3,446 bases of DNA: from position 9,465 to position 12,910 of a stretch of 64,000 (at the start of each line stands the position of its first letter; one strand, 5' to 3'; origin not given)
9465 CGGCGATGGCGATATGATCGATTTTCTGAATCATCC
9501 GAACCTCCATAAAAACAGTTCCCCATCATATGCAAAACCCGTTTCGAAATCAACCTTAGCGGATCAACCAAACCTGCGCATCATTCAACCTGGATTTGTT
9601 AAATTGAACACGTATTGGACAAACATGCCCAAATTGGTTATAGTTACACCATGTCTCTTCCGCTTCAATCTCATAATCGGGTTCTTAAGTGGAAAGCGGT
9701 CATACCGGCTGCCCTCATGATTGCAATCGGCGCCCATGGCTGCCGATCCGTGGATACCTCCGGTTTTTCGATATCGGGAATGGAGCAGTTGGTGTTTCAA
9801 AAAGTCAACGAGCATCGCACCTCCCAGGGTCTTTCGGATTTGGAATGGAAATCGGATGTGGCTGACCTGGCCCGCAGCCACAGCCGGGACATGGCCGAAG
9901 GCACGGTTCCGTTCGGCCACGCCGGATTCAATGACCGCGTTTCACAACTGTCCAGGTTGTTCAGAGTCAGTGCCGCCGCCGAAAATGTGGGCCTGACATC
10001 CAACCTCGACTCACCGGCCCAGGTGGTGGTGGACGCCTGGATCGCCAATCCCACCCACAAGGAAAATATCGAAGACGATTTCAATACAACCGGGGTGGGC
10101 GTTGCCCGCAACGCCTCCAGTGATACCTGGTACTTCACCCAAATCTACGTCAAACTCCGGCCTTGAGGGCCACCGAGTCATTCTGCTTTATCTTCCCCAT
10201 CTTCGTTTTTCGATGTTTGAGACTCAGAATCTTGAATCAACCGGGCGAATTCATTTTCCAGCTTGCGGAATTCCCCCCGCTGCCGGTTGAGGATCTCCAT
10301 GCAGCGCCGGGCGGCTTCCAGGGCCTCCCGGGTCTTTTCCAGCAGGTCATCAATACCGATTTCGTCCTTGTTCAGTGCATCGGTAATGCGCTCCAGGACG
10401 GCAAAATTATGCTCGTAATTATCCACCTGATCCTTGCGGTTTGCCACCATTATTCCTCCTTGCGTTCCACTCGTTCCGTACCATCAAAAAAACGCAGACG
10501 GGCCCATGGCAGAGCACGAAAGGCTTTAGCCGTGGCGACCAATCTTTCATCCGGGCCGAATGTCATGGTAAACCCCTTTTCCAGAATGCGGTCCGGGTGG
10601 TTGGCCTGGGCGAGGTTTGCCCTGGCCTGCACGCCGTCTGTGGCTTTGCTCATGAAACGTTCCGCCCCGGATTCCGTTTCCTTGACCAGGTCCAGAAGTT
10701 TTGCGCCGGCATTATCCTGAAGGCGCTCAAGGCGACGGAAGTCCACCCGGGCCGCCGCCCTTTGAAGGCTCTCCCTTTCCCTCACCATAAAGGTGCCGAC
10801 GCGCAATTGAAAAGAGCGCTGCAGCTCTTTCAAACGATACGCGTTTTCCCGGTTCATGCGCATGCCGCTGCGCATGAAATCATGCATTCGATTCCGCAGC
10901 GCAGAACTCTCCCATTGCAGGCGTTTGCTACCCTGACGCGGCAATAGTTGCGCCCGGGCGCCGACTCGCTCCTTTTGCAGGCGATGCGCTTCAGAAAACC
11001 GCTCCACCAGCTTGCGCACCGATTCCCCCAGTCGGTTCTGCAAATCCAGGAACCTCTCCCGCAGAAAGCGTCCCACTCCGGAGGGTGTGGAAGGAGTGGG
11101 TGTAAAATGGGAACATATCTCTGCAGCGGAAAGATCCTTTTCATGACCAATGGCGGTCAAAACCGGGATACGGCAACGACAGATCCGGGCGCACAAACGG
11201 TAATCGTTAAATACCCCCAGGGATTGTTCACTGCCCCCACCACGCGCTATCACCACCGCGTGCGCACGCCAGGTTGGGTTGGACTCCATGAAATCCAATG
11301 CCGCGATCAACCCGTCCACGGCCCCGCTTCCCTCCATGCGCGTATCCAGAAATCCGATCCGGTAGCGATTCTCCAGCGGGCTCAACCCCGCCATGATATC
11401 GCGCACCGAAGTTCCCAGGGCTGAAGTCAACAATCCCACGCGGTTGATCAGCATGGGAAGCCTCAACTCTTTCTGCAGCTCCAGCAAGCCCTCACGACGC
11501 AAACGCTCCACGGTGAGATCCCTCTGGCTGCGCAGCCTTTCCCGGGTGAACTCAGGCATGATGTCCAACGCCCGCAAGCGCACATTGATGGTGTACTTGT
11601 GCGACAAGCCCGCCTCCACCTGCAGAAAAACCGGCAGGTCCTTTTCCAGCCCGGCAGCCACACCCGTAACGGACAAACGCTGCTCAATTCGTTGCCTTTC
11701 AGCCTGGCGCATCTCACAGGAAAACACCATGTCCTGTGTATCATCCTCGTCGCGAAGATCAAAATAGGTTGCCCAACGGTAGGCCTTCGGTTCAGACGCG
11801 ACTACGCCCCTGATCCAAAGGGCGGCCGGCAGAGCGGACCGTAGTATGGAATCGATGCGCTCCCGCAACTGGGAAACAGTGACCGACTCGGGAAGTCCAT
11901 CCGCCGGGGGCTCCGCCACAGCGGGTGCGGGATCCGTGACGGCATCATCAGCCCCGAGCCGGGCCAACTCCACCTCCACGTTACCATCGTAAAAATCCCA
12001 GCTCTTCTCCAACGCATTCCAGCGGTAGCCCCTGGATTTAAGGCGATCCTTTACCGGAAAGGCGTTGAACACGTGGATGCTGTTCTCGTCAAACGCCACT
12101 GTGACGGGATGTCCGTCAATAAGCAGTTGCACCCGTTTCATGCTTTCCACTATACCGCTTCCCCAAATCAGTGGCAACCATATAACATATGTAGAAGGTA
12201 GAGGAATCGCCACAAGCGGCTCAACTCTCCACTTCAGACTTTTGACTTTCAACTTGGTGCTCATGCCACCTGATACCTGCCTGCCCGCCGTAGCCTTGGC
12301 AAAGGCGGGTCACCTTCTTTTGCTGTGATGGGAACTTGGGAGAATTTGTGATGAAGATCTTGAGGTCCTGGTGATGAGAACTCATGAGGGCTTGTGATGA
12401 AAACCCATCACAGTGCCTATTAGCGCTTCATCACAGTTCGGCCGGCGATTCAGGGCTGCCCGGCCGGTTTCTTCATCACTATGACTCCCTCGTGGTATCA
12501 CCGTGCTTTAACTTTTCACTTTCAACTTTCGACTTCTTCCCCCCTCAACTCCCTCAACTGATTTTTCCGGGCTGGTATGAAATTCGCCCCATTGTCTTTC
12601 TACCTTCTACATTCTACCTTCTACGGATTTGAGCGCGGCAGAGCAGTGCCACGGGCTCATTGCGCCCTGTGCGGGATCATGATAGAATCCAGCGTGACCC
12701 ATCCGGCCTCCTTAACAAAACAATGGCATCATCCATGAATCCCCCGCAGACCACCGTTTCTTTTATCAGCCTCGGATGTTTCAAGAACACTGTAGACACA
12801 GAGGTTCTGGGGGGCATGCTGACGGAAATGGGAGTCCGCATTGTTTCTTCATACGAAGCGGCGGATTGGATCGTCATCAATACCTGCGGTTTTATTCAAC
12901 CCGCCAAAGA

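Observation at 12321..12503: Iteron-like array with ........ core in the 450-bp divergent region between xseA and rimO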

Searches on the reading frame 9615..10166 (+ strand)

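Call 61: search_protein_families(library=pfam, proteins=[window:9615-10166:+])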
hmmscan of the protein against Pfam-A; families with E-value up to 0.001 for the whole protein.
window:9615-10166:+ (183 aa): 1 family
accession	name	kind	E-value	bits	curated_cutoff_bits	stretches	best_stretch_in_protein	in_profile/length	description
PF00188.32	CAP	-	5.6e-15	56.7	21.1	1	62-178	2-117/117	Cysteine-rich secretory protein family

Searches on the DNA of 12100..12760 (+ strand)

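Call 54: search_rna_families(source=window, start=12100, end=12760, threshold=evalue, max_evalue=1)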
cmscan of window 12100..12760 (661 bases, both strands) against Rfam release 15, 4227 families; matches with E-value up to 1: 1.
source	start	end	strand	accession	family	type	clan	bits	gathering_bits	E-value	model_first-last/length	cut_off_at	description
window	12416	12480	-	RF01145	sR14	Gene; snRNA; snoRNA; CD-box;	-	12.6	38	0.97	1-54/54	no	Small nucleolar RNA sR14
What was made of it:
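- On Known structured RNA (Rfam): In E-value mode the only hit is sR14 at 12.6 bits, E = 0.97 (call 54).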

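Call 55: search_dna_similar(query=window:12200-12645:+, collection=plasmids, mode=distant, max_evalue=0.01, max_rows=10)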
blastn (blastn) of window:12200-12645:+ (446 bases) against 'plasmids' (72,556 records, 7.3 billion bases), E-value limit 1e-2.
No match.

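Call 56: search_dna_similar(query=window:12200-12645:+, collection=phages, mode=distant, max_evalue=0.01, max_rows=10)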
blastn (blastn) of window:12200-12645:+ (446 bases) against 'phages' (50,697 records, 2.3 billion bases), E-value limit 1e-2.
No match.
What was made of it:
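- On Iteron-type plasmid origin: No blastn match in PLSDB or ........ (calls 55, 56).
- No similarity to PLSDB plasmids or to phages (calls 55, 56).
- Tried and rejected: Plasmid and phage blastn: no match (calls 55, 56).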
